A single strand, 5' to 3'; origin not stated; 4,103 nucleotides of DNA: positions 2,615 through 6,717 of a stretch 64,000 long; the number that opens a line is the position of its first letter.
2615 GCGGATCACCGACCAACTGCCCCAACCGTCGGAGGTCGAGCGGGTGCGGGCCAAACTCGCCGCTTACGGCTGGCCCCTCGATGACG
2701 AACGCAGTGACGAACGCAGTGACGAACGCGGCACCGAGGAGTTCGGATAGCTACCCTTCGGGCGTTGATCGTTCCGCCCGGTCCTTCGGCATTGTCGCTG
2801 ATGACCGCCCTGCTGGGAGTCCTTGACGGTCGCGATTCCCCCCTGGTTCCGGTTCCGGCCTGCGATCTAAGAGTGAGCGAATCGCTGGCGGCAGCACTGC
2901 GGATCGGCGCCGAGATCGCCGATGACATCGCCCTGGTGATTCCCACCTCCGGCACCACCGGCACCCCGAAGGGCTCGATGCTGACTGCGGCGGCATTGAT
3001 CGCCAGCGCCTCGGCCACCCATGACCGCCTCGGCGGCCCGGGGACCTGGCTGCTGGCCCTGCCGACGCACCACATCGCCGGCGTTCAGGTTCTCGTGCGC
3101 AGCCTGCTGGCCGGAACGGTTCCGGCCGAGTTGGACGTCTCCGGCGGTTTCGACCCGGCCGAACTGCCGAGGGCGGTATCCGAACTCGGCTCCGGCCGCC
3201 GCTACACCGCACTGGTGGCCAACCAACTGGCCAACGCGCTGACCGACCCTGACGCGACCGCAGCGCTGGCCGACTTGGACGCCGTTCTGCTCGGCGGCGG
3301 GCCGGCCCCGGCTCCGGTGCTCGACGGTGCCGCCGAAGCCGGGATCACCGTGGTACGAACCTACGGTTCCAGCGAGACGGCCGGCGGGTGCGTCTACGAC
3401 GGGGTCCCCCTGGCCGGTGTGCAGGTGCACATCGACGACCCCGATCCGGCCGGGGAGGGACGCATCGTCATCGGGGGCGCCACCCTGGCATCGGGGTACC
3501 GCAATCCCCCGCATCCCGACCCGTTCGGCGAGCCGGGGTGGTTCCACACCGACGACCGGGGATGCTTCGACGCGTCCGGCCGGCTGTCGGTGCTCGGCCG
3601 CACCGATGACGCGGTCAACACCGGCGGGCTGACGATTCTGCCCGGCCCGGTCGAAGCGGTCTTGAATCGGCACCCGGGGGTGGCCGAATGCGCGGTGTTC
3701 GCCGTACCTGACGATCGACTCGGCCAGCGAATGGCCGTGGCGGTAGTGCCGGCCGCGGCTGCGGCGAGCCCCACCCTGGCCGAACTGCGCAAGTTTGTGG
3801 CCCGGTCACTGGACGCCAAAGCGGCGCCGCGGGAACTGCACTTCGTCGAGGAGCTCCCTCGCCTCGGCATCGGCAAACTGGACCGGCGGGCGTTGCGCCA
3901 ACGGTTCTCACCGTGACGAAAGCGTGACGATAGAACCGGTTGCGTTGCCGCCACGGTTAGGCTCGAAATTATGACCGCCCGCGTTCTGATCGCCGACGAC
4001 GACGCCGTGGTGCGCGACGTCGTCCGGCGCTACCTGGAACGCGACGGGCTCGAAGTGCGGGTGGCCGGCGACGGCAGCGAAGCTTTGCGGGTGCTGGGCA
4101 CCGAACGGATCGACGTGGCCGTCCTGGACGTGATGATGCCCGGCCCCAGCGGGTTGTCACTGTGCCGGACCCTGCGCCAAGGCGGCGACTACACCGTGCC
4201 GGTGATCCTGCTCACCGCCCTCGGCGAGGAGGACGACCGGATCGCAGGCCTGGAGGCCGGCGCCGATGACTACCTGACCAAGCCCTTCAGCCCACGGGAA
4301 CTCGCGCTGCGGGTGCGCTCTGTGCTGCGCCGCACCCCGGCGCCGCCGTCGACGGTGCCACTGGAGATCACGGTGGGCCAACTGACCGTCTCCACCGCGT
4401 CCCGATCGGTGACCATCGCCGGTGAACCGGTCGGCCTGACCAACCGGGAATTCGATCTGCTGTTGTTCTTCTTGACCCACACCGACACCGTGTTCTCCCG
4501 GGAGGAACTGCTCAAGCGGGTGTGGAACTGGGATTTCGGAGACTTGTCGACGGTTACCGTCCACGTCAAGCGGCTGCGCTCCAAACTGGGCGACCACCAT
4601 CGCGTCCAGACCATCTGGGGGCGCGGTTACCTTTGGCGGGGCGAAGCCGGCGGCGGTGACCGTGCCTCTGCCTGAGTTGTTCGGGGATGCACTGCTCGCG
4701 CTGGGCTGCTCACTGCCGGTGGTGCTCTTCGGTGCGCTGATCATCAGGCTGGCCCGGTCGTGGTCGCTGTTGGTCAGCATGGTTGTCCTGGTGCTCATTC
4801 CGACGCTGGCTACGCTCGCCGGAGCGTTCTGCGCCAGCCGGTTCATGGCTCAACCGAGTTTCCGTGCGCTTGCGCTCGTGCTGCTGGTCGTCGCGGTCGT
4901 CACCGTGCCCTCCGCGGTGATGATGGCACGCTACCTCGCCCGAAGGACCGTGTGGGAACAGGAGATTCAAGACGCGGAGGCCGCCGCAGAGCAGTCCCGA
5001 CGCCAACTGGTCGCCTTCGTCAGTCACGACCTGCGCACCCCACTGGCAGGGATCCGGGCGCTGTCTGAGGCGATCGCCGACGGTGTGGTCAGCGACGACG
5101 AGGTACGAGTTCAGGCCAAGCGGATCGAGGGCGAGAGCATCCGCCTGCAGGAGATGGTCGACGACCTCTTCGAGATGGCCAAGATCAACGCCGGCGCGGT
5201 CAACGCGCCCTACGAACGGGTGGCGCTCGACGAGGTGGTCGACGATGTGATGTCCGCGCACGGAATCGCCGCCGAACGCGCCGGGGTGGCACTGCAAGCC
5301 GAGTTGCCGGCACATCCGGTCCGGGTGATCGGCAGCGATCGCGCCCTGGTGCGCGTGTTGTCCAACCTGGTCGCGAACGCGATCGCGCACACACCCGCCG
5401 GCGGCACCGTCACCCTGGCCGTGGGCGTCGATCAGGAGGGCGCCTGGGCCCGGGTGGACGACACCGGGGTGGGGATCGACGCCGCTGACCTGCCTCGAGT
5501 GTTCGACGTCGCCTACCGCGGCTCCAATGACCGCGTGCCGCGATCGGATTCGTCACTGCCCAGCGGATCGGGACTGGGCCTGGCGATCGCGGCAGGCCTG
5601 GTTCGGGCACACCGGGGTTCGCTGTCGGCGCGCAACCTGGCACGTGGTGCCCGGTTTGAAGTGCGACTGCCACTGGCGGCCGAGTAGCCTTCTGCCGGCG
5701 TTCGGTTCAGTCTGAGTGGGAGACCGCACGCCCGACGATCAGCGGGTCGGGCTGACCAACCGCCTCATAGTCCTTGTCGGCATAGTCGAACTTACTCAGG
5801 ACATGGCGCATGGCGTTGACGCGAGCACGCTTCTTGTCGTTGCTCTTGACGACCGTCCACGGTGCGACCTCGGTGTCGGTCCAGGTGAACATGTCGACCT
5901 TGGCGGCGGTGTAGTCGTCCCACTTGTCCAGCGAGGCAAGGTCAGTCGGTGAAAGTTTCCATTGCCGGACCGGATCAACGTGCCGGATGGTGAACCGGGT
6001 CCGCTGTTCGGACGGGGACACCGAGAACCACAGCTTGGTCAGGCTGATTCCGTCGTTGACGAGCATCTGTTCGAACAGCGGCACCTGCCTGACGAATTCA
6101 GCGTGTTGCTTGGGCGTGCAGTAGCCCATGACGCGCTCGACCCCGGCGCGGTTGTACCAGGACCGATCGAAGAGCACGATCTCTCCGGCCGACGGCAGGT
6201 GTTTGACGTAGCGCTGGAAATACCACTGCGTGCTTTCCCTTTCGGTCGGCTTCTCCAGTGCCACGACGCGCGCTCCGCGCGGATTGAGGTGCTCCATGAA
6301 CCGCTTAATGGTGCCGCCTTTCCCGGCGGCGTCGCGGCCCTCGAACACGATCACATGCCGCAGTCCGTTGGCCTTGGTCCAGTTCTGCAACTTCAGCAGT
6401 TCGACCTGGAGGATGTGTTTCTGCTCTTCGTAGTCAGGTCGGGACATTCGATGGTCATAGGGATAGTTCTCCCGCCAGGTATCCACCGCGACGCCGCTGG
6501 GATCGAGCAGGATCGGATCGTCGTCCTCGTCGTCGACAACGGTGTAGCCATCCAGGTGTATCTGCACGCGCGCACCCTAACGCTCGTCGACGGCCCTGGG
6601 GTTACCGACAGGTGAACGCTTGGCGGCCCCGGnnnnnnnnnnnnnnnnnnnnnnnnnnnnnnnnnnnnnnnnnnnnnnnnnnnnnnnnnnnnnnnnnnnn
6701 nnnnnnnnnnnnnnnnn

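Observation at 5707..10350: Compact accessory phosphate-starvation module: ppk2, pstS, phoU and olsBA-like genes sharing PHO-like boxes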

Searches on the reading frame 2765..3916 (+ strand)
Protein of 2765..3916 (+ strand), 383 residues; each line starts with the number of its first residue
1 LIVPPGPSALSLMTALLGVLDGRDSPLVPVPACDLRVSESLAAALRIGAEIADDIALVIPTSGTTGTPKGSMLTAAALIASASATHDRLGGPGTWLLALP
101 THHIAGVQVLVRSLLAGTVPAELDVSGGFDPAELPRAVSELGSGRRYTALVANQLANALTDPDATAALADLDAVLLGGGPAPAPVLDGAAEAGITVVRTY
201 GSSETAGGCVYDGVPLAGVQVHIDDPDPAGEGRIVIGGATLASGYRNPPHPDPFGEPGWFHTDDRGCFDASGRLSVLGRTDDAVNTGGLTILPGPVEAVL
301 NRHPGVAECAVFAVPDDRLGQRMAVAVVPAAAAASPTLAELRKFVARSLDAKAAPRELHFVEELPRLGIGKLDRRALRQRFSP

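Call 3: search_protein_families(library=pfam, proteins=[window:2765-3916:+])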
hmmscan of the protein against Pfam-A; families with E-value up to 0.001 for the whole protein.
window:2765-3916:+ (383 aa): 2 families
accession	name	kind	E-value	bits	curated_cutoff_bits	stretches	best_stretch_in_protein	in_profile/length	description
PF00501.34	AMP-binding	-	1.4e-24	87.1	29.9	1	52-245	161-383/384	AMP-binding enzyme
PF13193.12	AMP-binding_C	-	7.2e-18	65.7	24.5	1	296-371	2-76/76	AMP-binding enzyme C-terminal domain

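Call 4: search_protein_families(library=ncbifam, proteins=[window:2765-3916:+])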
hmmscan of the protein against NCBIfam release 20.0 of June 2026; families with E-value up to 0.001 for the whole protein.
window:2765-3916:+ (383 aa): 97 families (the best 25 are shown)
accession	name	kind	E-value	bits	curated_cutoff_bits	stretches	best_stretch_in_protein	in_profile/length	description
NF005877.1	PRK07824.1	equivalog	1.6e-156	521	345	1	14-381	3-362/362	o-succinylbenzoate--CoA ligase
TIGR01923.1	menE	equivalog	1.1e-52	179.3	330.15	1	52-377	112-442/442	o-succinylbenzoate--CoA ligase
NF002966.0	PRK03640.1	equivalog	2.6e-49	168.1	556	1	52-380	140-479/483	o-succinylbenzoate--CoA ligase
NF004837.0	PRK06187.1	subfamily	6.7e-48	163.2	476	1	53-381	170-522/531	long-chain-fatty-acid--CoA ligase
NF005858.0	PRK07787.1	subfamily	8.4e-42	143.2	575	1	42-379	118-470/471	acyl-CoA synthetase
NF006572.0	PRK09088.1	equivalog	1.7e-41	142.5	696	1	52-380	139-486/491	acyl-CoA synthetase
NF005702.0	PRK07514.1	subfamily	8.8e-38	129.9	558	1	49-381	153-500/506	malonyl-CoA synthase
NF006539.0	PRK09029.1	equivalog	4.1e-37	128.1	494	1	54-379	136-449/458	o-succinylbenzoate--CoA ligase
TIGR03208.1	cyc_hxne_CoA_lg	equivalog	7e-36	124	792.3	1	40-378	182-537/538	cyclohexanecarboxylate-CoA ligase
NF004511.1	PRK05852.1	equivalog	8.8e-36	123.6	650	1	227-381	350-504/505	FadD7 family fatty acid--CoA ligase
NF005660.0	PRK07445.1-2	equivalog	1.6e-35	122.7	525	1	54-379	71-388/397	O-succinylbenzoic acid--CoA ligase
NF004758.0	PRK06087.1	equivalog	8.6e-33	113.5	736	1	51-379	186-533/548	medium-chain fatty-acid--CoA ligase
NF006182.0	PRK08316.1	subfamily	4.2e-31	108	663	2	231-382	367-518/523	fatty acyl-CoA synthetase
NF005801.1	PRK07656.1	equivalog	4.9e-31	107.9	657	1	211-378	336-500/500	FadD3 family acyl-CoA ligase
NF005662.0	PRK07445.1-4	equivalog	6.5e-31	107.4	640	1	50-379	120-459/467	O-succinylbenzoic acid--CoA ligase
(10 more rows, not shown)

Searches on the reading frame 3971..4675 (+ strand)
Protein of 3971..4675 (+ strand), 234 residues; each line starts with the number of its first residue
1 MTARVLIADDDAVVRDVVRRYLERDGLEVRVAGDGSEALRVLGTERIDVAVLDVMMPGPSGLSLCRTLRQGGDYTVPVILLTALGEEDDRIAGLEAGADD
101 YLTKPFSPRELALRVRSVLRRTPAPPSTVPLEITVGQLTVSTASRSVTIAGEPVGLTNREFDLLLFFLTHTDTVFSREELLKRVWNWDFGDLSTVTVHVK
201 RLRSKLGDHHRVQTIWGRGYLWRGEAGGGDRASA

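Call 3: search_protein_families(library=pfam, proteins=[window:3971-4675:+])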
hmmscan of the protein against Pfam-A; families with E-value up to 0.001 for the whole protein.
window:3971-4675:+ (234 aa): 2 families
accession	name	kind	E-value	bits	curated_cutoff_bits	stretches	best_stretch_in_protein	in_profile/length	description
PF00072.30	Response_reg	-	1.4e-31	109.4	30.2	1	5-115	1-110/111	Response regulator receiver domain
PF00486.34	Trans_reg_C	-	5.4e-23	81.3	26.2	1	151-221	1-76/77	Transcriptional regulatory protein, C terminal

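Call 4: search_protein_families(library=ncbifam, proteins=[window:3971-4675:+])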
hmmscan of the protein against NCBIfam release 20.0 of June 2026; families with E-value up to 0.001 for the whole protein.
window:3971-4675:+ (234 aa): 103 families (the best 25 are shown)
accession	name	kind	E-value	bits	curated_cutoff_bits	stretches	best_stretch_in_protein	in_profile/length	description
TIGR02154.1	PhoB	equivalog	6.5e-60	202.2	296.2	1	1-221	1-224/226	phosphate regulon transcriptional regulator PhoB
NF045944.1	ResRegRpaBCyano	equivalog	5.4e-59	199.3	330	1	6-222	1-227/229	response regulator transcription factor RpaB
NF041733.1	resp_reg_CseB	equivalog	4.7e-57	193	350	1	4-221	2-225/228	two-component system response regulator CseB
NF053854.1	RespRegPhoBBctds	equivalog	4.7e-54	183.1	270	1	5-222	1-224/225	two-component system response regulator PhoB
NF007005.1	PRK09468.1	equivalog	7e-54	182.8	331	1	2-222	3-231/237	osmolarity response regulator transcription factor OmpR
NF040689.1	MtrAB_MtrA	equivalog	3.5e-52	176.9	300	1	5-220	1-216/219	MtrAB system response regulator MtrA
NF040534.1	resp_reg_YycF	equivalog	6.8e-51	172.7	340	1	4-210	2-211/231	response regulator YycF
NF008296.0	PRK11083.1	equivalog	2.2e-49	167.9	273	1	2-220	3-223/228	two-component system response regulator CreB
NF033117.2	vanR_ACDEGLN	exception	1.9e-48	165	350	1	5-220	1-223/226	VanR-ABDEGLN family response regulator transcription factor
NF033120.0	vanR_FM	exception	6.4e-48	163.4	460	1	4-224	5-231/231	vancomycin resistance response regulator transcription factor, VanR-F/VanR-M family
NF007546.0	PRK10161.1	equivalog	1e-47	162.6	471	1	1-221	1-224/229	phosphate response regulator transcription factor PhoB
NF041734.1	resp_reg_RppA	equivalog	3.3e-45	154.2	250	1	4-221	2-226/229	two-component system response regulator RppA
NF041209.1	resp_regPieR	equivalog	5.2e-44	150.6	450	1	4-221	2-226/231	two component system response regulator PieR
NF008034.0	PRK10766.1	equivalog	5.7e-43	147.1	275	1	1-224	1-228/231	two-component system response regulator TorR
TIGR01387.1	cztR_silR_copR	subfamily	2.6e-42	144.9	279.2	1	5-220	1-216/218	heavy metal response regulator transcription factor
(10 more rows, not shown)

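Call 73: search_solved_structures(query=window:3971-4675:+, max_evalue=1e-30)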
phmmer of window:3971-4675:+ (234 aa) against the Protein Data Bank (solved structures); distinct sequences matched with E-value up to 1e-30: 13.
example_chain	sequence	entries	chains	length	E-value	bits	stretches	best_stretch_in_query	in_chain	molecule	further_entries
1ys6_A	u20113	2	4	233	7.1e-43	150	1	3-223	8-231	Transcriptional regulatory protein prrA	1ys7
2gwr_A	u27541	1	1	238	3.4e-42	147.7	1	2-210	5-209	DNA-binding response regulator mtrA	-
2oqr_A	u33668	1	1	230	7.9e-41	143.3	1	2-220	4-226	Sensory transduction protein regX3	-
9ji3_J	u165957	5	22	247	2.7e-39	138.3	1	3-223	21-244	DNA-binding response regulator | Possible two component system response transcriptional positive regulator PhoP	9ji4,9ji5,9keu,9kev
3r0j_A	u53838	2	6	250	2.8e-39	138.2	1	3-223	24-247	POSSIBLE TWO COMPONENT SYSTEM RESPONSE TRANSCRIPTIONAL POSITIVE REGULATOR PHOP | Response regulator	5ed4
9dvt_R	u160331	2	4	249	9.3e-39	136.5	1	2-221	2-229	DNA-binding dual master transcriptional regulator RpaA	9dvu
1kgs_A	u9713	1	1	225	2.3e-36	128.7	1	1-224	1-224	DNA BINDING RESPONSE REGULATOR D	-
9ket_J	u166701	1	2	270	2.2e-35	125.4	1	46-223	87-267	Possible two component system response transcriptional positive regulator PhoP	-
7lz9_A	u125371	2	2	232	1.6e-33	119.3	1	4-221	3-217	Putative two-component system response regulator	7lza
4b09_A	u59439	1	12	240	1.1e-32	116.7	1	2-226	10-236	TRANSCRIPTIONAL REGULATORY PROTEIN BAER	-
1mvo_A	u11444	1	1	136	2.5e-31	112.2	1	2-124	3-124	PhoP response regulator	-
4kfc_A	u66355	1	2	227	3.5e-31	111.7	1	3-207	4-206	KDP operon transcriptional regulatory protein KdpE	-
4kny_A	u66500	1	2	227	4e-31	111.5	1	3-207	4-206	KDP operon transcriptional regulatory protein KdpE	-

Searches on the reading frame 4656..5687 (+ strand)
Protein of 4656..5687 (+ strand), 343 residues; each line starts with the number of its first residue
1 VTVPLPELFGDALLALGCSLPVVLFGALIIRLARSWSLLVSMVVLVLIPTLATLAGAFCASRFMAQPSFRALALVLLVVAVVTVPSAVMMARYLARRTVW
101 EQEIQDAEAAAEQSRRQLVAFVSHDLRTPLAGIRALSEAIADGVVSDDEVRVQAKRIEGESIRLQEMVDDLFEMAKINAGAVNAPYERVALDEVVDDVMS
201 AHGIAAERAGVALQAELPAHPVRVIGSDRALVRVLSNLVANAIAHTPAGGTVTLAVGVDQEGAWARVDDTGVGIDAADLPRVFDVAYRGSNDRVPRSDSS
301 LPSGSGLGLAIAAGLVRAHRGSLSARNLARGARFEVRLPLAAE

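Call 3: search_protein_families(library=pfam, proteins=[window:4656-5687:+])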
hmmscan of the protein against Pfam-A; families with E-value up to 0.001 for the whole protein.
window:4656-5687:+ (343 aa): 2 families
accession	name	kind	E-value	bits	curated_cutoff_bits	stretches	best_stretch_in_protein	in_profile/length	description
PF02518.31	HATPase_c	-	6.1e-21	75.4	26.4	1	228-341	3-110/111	Histidine kinase-, DNA gyrase B-, and HSP90-like ATPase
PF00512.31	HisKA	-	2.2e-16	60.1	26.9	1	114-180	1-66/66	His Kinase A (phospho-acceptor) domain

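Call 4: search_protein_families(library=ncbifam, proteins=[window:4656-5687:+])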
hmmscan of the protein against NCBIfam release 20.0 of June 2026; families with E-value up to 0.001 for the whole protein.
window:4656-5687:+ (343 aa): 67 families (the best 25 are shown)
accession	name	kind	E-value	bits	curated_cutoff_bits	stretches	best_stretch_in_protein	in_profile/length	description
NF041735.1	hist_kin_RppB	equivalog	1.5e-45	155.8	400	1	113-339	214-438/438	two-component system sensor histidine kinase RppB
NF046044.1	PnpS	equivalog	1.9e-45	155.6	400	1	110-339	165-390/390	two-component system histidine kinase PnpS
TIGR02966.1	phoR_proteo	equivalog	5.2e-45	153.9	334.2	1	100-337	100-332/333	phosphate regulon sensor histidine kinase PhoR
NF033092.0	HK_WalK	equivalog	5.4e-41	140.9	725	1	110-339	367-593/594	cell wall metabolism sensor histidine kinase WalK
NF040691.1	MtrAB_MtrB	equivalog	5.5e-36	124.6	450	1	104-342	261-494/507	MtrAB system histidine kinase MtrB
NF012163.2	BaeS_SmeS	equivalog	3.2e-35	121.9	500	1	110-327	235-444/457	sensor histidine kinase efflux regulator BaeS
NF008312.0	PRK11100.1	equivalog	1.1e-34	120.1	356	1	117-340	258-474/477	two-component system sensor histidine kinase CreC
NF007837.0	PRK10549.1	equivalog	3.8e-30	105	603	1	110-341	235-459/466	envelope stress sensor histidine kinase BaeS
NF007007.0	PRK09470.1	equivalog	4.1e-30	105.1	486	1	113-342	243-461/463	envelope stress sensor histidine kinase CpxA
TIGR02956.1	TMAO_torS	equivalog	1.2e-29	103.1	676.5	1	105-341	455-683/967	TMAO reductase system sensor histidine kinase/response regulator TorS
TIGR01386.1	cztS_silS_copS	subfamily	2.9e-29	102.3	292.55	1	120-339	246-457/457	heavy metal sensor histidine kinase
NF033091.0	HK_VanS_ACDEFG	equivalog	2.9e-29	102.1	400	1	100-339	60-293/293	vancomycin resistance histidine kinase VanS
NF008302.0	PRK11091.1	equivalog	9.8e-29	100.1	838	1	102-340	270-505/779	aerobic respiration two-component sensor histidine kinase ArcB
NF041832.1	near_NosP_CTERM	subfamily_domain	1.3e-28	100.1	400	1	110-341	2-226/370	NahK/ErcS family hybrid sensor histidine kinase/response regulator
NF008235.0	PRK11006.1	equivalog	1.1e-27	97.1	390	1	111-339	200-422/431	phosphate regulon sensor histidine kinase PhoR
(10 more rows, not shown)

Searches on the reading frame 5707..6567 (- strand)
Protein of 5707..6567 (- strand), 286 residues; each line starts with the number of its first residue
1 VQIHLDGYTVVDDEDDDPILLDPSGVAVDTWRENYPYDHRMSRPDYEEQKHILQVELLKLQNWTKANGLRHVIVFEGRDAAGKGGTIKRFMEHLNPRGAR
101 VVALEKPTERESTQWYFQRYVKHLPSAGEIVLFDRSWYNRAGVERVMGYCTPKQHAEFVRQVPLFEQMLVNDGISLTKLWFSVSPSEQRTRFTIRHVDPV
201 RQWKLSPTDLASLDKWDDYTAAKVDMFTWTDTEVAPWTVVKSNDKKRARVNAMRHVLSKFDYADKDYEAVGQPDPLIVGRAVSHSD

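Call 3: search_protein_families(library=pfam, proteins=[window:5707-6567:-])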
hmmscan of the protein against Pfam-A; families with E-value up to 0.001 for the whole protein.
window:5707-6567:- (286 aa): 1 family
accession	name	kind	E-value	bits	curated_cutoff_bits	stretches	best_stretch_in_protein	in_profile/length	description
PF03976.20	PPK2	-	1e-100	336.5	22.3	1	41-266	2-227/229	Polyphosphate kinase 2 (PPK2)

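Call 4: search_protein_families(library=ncbifam, proteins=[window:5707-6567:-])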
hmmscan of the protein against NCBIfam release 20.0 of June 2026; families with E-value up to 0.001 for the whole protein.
window:5707-6567:- (286 aa): 5 families
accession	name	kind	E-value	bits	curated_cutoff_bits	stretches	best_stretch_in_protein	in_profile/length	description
TIGR03707.1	PPK2_P_aer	equivalog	1e-114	382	301.8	1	40-268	1-229/230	polyphosphate kinase 2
TIGR03708.1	poly_P_AMP_trns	equivalog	3.5e-68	230.5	547.65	1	33-260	262-489/493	polyphosphate:AMP phosphotransferase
TIGR03709.1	PPK2_rel_1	subfamily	3e-50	170.9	247.2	1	43-267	28-253/264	PPK2 family polyphosphate kinase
NF050016.1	PolyPhAMPPhtase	equivalog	3.9e-50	170.8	800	1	41-260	253-469/472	polyphosphate:AMP phosphotransferase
NF042973.1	ADPpolyPPhtase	equivalog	4.5e-37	127.8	450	1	41-268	28-268/285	ADP-polyphosphate phosphotransferase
